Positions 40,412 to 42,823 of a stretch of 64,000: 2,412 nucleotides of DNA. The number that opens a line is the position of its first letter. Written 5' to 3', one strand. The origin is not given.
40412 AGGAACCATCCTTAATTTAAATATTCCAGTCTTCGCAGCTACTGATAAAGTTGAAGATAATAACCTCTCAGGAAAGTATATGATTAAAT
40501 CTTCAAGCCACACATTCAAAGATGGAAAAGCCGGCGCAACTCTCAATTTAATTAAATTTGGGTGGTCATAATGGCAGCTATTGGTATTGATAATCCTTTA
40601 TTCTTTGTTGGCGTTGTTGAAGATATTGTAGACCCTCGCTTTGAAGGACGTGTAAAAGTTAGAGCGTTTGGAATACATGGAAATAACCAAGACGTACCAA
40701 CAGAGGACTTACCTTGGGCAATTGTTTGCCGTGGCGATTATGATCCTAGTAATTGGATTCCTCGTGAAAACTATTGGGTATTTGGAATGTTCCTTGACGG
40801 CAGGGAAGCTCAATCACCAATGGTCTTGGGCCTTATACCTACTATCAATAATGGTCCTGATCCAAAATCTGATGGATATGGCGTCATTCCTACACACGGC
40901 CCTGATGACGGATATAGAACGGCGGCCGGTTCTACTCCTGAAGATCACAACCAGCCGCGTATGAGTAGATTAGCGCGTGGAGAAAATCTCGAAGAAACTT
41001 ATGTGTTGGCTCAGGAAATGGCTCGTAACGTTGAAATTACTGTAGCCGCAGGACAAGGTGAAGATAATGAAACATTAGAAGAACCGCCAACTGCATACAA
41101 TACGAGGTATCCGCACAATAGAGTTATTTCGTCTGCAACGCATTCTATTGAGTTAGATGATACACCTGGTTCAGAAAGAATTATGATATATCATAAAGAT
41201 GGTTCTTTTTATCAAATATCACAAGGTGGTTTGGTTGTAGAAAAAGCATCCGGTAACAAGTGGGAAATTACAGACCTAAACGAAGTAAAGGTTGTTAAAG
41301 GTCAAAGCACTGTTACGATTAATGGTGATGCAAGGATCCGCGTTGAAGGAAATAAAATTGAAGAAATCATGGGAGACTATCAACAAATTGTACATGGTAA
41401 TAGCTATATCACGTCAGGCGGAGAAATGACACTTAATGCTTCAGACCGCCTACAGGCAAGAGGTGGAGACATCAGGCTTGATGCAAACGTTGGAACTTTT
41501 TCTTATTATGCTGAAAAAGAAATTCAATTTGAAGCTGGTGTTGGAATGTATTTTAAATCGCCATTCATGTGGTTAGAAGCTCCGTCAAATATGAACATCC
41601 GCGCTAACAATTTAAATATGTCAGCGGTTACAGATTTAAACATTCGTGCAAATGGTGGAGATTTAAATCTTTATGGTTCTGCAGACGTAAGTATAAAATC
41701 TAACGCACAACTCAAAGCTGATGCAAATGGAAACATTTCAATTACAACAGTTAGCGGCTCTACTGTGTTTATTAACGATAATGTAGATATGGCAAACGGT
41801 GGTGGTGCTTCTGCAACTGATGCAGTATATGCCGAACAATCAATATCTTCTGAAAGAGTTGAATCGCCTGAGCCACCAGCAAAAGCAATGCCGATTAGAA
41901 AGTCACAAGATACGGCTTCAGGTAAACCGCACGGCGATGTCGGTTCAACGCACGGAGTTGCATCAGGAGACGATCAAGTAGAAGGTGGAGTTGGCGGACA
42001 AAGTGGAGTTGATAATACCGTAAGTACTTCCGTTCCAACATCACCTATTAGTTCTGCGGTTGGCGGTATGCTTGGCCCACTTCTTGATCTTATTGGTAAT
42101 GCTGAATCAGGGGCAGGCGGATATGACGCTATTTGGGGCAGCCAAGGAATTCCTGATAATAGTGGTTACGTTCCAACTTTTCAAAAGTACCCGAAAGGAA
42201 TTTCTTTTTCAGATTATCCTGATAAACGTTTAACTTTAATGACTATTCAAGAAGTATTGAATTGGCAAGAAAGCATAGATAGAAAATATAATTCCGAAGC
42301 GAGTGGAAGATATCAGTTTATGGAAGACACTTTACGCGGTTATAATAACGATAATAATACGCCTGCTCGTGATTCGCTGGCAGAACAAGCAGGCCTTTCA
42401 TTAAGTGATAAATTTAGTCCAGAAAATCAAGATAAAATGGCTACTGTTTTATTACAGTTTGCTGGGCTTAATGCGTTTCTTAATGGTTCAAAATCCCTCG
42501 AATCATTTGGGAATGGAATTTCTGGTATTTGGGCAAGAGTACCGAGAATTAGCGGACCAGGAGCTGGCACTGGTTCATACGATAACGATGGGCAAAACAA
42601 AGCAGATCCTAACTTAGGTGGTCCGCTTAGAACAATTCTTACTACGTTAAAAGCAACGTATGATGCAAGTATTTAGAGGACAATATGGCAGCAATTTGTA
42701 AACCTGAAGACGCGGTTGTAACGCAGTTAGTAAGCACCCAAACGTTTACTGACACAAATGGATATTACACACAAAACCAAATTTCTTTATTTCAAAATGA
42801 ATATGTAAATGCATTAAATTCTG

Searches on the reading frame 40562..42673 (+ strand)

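Call 60: search_protein_families(library=phrogs, proteins=[window:40562-42673:+], max_evalue=0.00001)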
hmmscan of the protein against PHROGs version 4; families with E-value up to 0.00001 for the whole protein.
window:40562-42673:+ (704 aa): 6 families
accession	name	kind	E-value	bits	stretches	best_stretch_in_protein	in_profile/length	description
phrog_430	-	tail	7.4e-57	194.4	2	160-640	312-621/868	baseplate hub subunit and tail lysozyme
phrog_694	-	tail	5.4e-17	62.4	1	13-95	22-116/851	baseplate hub and tail lysozyme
phrog_90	-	lysis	1.5e-16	60.3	1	488-672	640-800/1168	endolysin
phrog_1922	-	tail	4.5e-11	43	1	26-131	39-146/932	baseplate hub subunit and tail lysozyme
phrog_27932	-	tail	5e-11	42.5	1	150-315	499-664/855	baseplate hub subunit and tail lysozyme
phrog_24638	-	tail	2.6e-06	27.9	1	180-309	20-156/289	baseplate hub subunit and tail lysozyme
